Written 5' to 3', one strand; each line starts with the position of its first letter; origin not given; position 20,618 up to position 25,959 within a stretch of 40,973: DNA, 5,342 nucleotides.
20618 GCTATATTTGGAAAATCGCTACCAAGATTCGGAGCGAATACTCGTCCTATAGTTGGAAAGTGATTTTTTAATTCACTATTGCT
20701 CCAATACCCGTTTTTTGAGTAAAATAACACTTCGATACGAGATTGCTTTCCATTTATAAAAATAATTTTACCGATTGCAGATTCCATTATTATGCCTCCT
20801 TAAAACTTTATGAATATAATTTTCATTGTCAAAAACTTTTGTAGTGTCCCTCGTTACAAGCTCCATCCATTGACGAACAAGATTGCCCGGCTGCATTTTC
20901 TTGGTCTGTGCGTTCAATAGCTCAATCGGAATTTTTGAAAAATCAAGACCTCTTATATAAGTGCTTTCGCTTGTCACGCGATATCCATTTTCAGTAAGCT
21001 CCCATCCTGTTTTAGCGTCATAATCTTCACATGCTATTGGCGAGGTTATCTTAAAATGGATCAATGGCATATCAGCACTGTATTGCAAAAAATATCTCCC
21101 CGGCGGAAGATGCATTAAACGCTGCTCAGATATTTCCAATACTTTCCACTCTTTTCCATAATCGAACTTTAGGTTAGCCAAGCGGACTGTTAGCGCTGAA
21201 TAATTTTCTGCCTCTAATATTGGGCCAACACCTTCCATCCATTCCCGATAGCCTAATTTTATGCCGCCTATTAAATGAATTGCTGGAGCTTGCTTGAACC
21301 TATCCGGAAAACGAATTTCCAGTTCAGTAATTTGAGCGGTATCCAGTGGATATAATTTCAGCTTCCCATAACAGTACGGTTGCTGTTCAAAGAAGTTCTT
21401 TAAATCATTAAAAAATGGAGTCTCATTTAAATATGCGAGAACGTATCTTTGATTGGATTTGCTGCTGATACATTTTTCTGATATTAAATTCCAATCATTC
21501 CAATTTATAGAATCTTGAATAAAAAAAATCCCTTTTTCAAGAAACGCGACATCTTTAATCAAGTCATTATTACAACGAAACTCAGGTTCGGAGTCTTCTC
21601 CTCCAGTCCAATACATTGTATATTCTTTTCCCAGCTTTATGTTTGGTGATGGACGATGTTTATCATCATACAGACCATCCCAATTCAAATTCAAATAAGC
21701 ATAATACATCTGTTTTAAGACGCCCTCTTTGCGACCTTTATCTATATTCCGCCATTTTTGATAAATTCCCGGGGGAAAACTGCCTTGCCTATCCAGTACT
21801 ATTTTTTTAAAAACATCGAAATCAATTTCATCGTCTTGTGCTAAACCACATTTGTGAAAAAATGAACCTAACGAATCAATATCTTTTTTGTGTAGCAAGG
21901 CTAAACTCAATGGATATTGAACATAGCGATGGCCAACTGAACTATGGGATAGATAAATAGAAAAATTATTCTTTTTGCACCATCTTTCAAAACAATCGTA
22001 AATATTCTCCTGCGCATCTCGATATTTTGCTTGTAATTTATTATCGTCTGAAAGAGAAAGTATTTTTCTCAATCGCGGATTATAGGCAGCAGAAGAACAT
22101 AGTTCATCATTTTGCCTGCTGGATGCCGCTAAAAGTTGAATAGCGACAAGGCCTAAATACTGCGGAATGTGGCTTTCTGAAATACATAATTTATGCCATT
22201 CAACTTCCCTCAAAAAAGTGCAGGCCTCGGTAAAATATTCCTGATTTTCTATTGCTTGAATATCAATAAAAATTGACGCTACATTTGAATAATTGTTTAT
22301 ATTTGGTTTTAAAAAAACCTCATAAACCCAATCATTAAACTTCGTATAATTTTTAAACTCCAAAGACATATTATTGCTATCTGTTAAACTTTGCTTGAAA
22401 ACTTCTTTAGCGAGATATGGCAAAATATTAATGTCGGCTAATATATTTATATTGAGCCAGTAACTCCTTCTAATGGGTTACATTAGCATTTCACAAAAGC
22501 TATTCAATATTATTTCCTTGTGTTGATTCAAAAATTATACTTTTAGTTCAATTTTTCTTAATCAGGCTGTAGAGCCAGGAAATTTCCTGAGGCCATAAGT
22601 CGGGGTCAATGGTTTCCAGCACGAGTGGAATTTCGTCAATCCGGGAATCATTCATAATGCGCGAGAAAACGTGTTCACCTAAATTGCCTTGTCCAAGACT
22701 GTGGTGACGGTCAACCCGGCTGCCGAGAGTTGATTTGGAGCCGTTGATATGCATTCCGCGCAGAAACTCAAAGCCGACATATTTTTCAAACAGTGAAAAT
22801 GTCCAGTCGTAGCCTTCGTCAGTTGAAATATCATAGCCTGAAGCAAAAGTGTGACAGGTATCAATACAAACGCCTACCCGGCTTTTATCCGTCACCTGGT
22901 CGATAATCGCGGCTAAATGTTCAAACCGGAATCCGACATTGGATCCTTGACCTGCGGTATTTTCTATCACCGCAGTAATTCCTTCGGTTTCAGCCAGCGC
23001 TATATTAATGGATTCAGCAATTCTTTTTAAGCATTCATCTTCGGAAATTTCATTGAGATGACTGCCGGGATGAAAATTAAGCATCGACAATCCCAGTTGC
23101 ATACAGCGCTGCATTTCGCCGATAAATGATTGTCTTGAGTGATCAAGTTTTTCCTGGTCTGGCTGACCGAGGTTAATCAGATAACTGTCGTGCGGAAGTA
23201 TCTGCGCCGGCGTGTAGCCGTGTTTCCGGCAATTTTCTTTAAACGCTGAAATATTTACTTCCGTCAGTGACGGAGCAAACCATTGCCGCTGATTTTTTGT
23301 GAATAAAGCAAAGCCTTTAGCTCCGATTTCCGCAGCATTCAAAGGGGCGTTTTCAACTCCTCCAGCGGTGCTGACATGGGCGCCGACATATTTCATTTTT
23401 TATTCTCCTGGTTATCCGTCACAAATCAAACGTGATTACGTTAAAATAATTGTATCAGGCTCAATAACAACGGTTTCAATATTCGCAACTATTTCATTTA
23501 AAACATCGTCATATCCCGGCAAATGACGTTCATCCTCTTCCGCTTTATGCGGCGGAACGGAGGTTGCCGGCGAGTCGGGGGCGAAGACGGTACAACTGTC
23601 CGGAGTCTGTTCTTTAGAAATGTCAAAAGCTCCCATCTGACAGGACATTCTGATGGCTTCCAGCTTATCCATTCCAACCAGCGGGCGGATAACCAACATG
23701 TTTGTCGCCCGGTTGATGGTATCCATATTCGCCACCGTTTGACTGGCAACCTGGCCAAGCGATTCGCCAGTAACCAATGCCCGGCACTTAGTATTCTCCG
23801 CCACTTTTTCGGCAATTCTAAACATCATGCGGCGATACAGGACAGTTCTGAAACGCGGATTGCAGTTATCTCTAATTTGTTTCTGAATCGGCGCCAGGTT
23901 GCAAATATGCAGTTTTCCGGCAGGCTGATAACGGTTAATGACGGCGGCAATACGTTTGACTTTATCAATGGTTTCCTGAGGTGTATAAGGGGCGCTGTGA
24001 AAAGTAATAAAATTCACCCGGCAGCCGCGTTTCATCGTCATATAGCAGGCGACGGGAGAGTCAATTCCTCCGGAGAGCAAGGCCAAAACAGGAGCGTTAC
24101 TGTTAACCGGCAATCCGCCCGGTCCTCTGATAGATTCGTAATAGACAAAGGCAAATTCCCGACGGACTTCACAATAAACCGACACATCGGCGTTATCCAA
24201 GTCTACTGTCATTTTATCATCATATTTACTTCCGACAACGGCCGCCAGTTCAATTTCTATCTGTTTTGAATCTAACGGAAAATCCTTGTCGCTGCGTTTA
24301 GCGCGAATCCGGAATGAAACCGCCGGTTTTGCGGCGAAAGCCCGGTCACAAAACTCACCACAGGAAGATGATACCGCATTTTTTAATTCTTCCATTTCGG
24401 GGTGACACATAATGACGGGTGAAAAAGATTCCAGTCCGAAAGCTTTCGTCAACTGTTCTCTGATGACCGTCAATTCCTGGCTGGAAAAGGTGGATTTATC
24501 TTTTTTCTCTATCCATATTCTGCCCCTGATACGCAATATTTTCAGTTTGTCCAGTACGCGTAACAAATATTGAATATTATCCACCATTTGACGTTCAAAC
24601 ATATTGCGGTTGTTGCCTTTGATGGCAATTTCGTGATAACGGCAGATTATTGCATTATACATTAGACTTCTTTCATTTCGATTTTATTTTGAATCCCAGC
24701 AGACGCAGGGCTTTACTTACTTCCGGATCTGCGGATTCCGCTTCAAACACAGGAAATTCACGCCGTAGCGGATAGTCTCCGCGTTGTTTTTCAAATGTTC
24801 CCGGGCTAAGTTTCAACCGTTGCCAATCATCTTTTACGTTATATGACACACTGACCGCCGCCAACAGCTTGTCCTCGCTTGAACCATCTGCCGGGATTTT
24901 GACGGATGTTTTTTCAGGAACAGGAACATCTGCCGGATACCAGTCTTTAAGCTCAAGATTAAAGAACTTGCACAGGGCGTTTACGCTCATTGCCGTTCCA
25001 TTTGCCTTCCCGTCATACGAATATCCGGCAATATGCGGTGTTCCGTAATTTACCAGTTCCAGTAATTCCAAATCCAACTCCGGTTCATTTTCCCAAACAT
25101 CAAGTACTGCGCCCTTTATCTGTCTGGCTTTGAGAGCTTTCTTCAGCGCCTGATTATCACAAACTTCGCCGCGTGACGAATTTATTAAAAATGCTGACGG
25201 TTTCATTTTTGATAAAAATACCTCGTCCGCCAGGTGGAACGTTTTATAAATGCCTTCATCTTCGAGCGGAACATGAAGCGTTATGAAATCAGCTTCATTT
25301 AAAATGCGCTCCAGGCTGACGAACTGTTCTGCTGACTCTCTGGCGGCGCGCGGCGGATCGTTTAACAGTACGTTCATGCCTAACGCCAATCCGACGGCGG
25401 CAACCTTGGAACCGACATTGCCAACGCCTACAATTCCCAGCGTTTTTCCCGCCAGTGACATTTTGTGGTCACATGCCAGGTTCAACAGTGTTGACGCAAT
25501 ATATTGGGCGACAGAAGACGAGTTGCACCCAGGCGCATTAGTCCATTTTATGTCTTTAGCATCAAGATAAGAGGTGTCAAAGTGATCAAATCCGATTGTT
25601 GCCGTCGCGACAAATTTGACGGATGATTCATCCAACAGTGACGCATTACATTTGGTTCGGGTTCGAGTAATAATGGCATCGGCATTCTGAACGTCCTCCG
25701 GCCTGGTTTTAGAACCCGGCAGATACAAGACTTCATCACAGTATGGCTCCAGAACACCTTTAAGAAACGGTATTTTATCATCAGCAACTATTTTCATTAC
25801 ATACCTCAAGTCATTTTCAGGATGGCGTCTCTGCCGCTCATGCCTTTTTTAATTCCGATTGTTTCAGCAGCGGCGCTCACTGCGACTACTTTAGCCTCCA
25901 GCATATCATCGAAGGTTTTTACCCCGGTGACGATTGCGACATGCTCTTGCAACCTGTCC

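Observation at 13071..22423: Four-gene operon built around a DruE-like helicase-DUF1998 giant with three unassignable partners: candidate new (or very divergent Druantia-like) defence system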

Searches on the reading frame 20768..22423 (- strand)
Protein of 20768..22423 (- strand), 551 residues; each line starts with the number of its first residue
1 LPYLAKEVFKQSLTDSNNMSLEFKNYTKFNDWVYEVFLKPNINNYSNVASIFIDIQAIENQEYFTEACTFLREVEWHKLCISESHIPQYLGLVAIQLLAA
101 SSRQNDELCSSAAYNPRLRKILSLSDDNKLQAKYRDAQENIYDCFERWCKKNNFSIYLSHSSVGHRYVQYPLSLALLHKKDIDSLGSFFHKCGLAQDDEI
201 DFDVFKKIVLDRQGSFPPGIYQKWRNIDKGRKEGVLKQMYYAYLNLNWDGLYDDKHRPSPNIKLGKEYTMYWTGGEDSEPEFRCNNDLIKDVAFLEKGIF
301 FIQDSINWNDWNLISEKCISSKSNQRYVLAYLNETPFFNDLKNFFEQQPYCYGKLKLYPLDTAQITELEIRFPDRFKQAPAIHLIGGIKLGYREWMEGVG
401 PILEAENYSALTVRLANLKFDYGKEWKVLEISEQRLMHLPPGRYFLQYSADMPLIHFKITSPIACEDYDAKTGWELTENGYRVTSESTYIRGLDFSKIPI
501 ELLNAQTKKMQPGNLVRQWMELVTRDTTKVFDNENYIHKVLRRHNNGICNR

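Call 3: search_protein_families(library=padloc, proteins=[window:20768-22423:-], max_evalue=0.01)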
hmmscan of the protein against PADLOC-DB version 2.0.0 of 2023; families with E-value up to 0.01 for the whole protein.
window:20768-22423:- (551 aa): 8 families
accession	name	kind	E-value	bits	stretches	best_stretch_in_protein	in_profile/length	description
PDLC00023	DruF2|DruF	-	4.9e-17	59.3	1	71-200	78-210/1011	Unknown function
PDLC00016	DruF2|DruF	-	7.2e-13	45.4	1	82-196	107-223/1030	Unknown function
PDLC00054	DruF4|DruF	-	6.6e-12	42.7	1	83-206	78-201/678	Unknown function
PDLC00021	DruF2|DruF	-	1.2e-09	35.4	1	85-210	80-204/676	Unknown function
PDLC00052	DruF4|DruF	-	2.4e-08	30.5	1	83-198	85-209/692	Unknown function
PDLC00017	DruF2|DruF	-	4.2e-07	26.6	1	83-198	85-209/693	Unknown function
PDLC00020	DruF2|DruF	-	1.4e-06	24.8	1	83-198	84-210/693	Unknown function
PDLC00055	DruF4|DruF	-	0.00016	18.1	1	85-196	83-199/703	Unknown function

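Call 4: search_protein_families(library=pfam, proteins=[window:20768-22423:-], max_evalue=0.01)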
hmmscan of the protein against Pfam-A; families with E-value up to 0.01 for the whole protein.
window:20768-22423:- (551 aa): 0 families

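Call 8: search_protein_families(library=ncbifam, proteins=[window:20768-22423:-], max_evalue=0.01)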
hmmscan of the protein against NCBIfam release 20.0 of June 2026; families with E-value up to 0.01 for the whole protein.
window:20768-22423:- (551 aa): 0 families

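Call 17: search_protein_families(library=padloc, proteins=[window:20768-22423:-], max_evalue=10)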
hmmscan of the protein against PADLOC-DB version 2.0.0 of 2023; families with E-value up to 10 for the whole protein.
window:20768-22423:- (551 aa): 8 families
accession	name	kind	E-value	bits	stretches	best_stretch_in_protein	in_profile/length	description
PDLC00023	DruF2|DruF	-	4.9e-17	59.3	1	71-200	78-210/1011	Unknown function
PDLC00016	DruF2|DruF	-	7.2e-13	45.4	1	82-196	107-223/1030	Unknown function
PDLC00054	DruF4|DruF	-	6.6e-12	42.7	1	83-206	78-201/678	Unknown function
PDLC00021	DruF2|DruF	-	1.2e-09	35.4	1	85-210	80-204/676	Unknown function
PDLC00052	DruF4|DruF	-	2.4e-08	30.5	1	83-198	85-209/692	Unknown function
PDLC00017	DruF2|DruF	-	4.2e-07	26.6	1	83-198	85-209/693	Unknown function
PDLC00020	DruF2|DruF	-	1.4e-06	24.8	1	83-198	84-210/693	Unknown function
PDLC00055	DruF4|DruF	-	0.00016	18.1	1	85-196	83-199/703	Unknown function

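Call 20: find_homologous_proteins(query=window:20768-22423:-)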
Query window:20768-22423:- (551 aa): 14 proteins with E <= 0.001 among 5482 candidates.
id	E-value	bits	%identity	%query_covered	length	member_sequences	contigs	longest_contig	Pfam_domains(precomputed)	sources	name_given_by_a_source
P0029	0.0e+0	1297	100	100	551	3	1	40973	-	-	-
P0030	1.9e-173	596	53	96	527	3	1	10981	-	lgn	-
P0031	3.9e-158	545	48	96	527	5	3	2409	-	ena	-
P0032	2.3e-154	533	48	97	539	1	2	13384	-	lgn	-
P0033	7.4e-151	521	48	96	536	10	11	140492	-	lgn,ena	-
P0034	1.9e-129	451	44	96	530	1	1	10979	-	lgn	-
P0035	2.8e-129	450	43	96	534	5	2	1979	-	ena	-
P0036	2.9e-125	437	44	96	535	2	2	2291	-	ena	-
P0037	4.5e-124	433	42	96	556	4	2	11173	-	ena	-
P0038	8.3e-123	429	42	96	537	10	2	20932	-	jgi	-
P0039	1.2e-81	293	35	97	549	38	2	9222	-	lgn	-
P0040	3.0e-10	57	35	30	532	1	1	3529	-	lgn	-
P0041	2.6e-9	54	34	31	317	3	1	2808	-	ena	-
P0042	1.5e-7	48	28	57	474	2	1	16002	-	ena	-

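Call 29: search_solved_structures(query=A3, max_evalue=10)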
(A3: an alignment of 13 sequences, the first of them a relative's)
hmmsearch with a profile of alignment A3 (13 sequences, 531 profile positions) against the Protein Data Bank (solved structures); distinct sequences matched with E-value up to 10: 2.
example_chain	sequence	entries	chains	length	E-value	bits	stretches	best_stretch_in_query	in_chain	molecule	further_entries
1qpa_A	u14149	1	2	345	0.29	12.7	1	280-321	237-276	LIGNIN PEROXIDASE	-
9hvg_A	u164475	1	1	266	0.82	11.3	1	303-376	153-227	Kemp Elimination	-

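Call 75: search_solved_structures(query=A7, max_evalue=1)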
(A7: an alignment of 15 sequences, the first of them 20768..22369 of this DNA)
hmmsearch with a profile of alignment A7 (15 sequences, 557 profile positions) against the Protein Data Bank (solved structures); distinct sequences matched with E-value up to 1: 1.
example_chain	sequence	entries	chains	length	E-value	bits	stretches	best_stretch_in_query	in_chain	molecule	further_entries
5gkk_A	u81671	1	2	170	0.91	11.2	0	173-234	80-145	Putative homing endonuclease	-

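Call 76: search_protein_families(library=pfam, alignment_id=A7, max_evalue=0.01)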
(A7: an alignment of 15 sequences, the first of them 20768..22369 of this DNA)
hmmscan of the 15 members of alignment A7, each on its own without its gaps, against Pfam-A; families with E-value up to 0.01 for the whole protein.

A. member 1, window:20768-22369:- (533 aa): 0 families

B. families by the number of members that match (of 15 scanned): 0 families

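Call 93: find_encoding_contigs(protein=P0033, flank=10000, max_places=2)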
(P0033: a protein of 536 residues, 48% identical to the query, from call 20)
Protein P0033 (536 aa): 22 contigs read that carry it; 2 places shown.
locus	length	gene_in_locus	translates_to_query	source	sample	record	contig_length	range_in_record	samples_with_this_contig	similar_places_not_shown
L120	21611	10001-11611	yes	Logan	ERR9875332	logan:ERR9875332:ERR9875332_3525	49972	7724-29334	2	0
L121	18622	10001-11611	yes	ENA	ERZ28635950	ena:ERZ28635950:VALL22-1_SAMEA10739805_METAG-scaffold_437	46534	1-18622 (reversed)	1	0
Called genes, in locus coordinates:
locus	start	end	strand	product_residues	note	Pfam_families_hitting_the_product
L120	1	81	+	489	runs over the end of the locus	PF08323:Glyco_transf_5, PF13439:Glyco_transf_4 (faint), PF00534:Glycos_transf_1, PF13692:Glyco_trans_1_4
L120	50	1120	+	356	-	PF02547:Queuosine_synth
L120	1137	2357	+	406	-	-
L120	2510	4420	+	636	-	PF00664:ABC_membrane, PF00005:ABC_tran, PF02463:SMC_N (weak)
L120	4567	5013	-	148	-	PF01325:Fe_dep_repress, PF02742:Fe_dep_repr_C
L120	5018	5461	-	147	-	PF10087:DUF2325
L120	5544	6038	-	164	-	PF00258:Flavodoxin_1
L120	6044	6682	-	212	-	PF12672:DUF3793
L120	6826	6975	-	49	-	-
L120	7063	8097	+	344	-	PF00392:GntR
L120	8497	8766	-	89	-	-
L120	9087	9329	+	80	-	-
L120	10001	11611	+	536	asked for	-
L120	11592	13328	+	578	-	-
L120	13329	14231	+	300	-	-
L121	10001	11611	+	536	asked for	-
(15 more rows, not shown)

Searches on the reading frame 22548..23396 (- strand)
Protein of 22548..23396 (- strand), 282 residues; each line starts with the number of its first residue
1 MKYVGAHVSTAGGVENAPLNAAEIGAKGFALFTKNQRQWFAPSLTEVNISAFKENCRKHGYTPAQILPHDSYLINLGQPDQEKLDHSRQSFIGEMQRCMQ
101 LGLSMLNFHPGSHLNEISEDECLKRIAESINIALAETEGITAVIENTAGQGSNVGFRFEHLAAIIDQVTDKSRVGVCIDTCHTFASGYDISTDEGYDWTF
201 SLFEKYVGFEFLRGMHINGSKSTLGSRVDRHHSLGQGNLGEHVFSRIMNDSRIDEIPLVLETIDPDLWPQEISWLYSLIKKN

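Call 7: search_protein_families(library=ncbifam, proteins=[window:22548-23396:-], max_evalue=0.00001)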
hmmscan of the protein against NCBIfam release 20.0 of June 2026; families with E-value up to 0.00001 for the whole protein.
window:22548-23396:- (282 aa): 5 families
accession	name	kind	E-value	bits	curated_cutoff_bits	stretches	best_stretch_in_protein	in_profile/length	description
NF002199.0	PRK01060.1-4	equivalog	2.3e-147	489.5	315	1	1-280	1-280/282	deoxyribonuclease IV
TIGR00587.1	nfo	subfamily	7.7e-105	350.1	129.65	1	3-276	2-277/279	deoxyribonuclease IV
NF002197.0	PRK01060.1-2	equivalog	6.1e-93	311.1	376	1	3-278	11-287/289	deoxyribonuclease IV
NF002196.0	PRK01060.1-1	equivalog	3.9e-52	177.4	333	1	4-262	4-260/297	deoxyribonuclease IV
NF002198.0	PRK01060.1-3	equivalog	1.7e-22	80.3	244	1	4-275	5-248/253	deoxyribonuclease IV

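Call 66: find_encoding_contigs(protein=window:22548-23396:-, flank=6000, max_places=6)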
Protein window:22548-23396:- (282 aa): 1 contig read that carries it; 1 place shown.
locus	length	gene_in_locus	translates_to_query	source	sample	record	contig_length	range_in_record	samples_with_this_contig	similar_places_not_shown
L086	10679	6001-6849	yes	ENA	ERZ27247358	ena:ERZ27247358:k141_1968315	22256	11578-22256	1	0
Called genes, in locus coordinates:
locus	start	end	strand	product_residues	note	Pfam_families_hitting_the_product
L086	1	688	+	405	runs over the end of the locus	PF01408:GFO_IDH_MocA, PF22685:Gal80p_C-like (faint), PF02894:GFO_IDH_MocA_C (weak), PF22725:GFO_IDH_MocA_C3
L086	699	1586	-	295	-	PF01430:HSP33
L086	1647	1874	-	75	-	PF01106:NifU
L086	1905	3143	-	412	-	PF00155:Aminotran_1_2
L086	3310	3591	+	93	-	PF08827:DUF1805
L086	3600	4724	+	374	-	PF00389:2-Hacid_dh, PF02826:2-Hacid_dh_C, PF11890:DUF3410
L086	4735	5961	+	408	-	PF22025:ThiI_fer, PF02926:THUMP, PF02568:ThiI, PF06508:QueC (faint)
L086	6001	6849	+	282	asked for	PF01261:AP_endonuc_2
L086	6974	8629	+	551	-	-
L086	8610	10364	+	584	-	-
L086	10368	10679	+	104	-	?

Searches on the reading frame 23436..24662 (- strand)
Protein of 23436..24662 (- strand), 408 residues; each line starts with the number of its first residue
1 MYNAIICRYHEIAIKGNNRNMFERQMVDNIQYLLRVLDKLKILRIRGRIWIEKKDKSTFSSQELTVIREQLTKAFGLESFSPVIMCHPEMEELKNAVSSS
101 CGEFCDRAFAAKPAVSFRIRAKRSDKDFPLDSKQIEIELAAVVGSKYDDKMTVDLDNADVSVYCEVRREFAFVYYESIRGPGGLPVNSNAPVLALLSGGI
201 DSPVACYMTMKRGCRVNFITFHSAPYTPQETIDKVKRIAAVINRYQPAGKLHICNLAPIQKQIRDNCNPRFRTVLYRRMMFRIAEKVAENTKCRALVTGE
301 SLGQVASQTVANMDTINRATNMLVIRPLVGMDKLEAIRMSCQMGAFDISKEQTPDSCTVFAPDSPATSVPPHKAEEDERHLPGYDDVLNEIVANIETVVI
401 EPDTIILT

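Call 7: search_protein_families(library=ncbifam, proteins=[window:23436-24662:-], max_evalue=0.00001)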
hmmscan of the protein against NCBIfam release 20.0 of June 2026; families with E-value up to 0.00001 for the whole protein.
window:23436-24662:- (408 aa): 3 families
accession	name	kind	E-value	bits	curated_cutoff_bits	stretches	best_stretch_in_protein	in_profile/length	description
TIGR00342.1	TIGR00342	equivalog_domain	1.4e-104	350.2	264.5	1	5-381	1-365/373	tRNA uracil 4-sulfurtransferase ThiI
NF006222.0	PRK08349.1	subfamily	3.4e-42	144.6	251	1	192-368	3-179/198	hypothetical protein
TIGR00364.1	TIGR00364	equivalog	5.6e-06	26.1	150.3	0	194-240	3-48/201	7-cyano-7-deazaguanine synthase QueC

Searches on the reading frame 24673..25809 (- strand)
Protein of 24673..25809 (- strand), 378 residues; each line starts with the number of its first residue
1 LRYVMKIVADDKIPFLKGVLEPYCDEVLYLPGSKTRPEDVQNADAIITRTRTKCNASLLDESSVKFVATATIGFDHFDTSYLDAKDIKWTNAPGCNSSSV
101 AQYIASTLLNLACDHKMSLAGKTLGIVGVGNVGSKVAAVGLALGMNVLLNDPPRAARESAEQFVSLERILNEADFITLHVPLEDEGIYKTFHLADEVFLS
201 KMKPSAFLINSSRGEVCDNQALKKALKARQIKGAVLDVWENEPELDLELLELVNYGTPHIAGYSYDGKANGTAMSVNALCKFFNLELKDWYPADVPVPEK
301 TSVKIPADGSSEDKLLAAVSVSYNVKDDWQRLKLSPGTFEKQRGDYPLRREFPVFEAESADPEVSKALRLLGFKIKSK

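Call 7: search_protein_families(library=ncbifam, proteins=[window:24673-25809:-], max_evalue=0.00001)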
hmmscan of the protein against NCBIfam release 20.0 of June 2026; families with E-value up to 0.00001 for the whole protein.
window:24673-25809:- (378 aa): 21 families
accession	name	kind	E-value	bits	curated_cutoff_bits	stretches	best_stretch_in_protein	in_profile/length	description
NF001309.0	PRK00257.1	equivalog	5.6e-131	437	434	1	5-374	1-377/379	4-phosphoerythronate dehydrogenase PdxB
NF011966.0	PRK15438.1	equivalog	3.1e-87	293.1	687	1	5-374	1-371/378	4-phosphoerythronate dehydrogenase PdxB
TIGR01327.1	PGDH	equivalog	6.8e-44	150.5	454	2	118-269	135-287/525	phosphoglycerate dehydrogenase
NF009714.1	PRK13243.1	equivalog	1.7e-40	139.4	455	1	118-282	147-312/332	glyoxylate reductase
NF005069.0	PRK06487.1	equivalog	1.3e-34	119.8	448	1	117-246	147-270/320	2-hydroxyacid dehydrogenase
NF008759.0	PRK11790.1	equivalog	4e-34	118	404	1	38-283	50-317/410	phosphoglycerate dehydrogenase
NF011938.0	PRK15409.1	equivalog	1.5e-29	103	492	1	120-283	144-309/324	glyoxylate/hydroxypyruvate reductase GhrB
NF005387.0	PRK06932.1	equivalog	3.2e-29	101.9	492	1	119-246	145-268/314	2-hydroxyacid dehydrogenase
NF006263.0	PRK08410.1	equivalog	1e-28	100.6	389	1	118-266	142-290/311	D-2-hydroxyacid dehydrogenase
NF041369.1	Dhydh_Halo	equivalog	2.7e-28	99.1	400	1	114-244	125-254/305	D-2-hydroxyacid dehydrogenase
NF000492.1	vanH_gen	exception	3.3e-26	92.1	540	1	119-245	139-258/312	D-lactate dehydrogenase VanH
NF005750.0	PRK07574.1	equivalog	2.4e-25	89.4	329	1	114-284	185-358/386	NAD-dependent formate dehydrogenase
NF000112.1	vanH-Amyco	exception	2.1e-20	73.3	625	1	119-242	168-284/348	VanH-AOV family D-lactate dehydrogenase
NF000151.1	vanH-Ac1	exception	2.4e-20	73.1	750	1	119-242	175-291/351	D-lactate dehydrogenase VanH-Ac1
NF000371.1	vanH_Agroup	exception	8e-20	71.3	700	1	104-244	129-262/322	VanH-A/VanH-Pt family D-lactate dehydrogenase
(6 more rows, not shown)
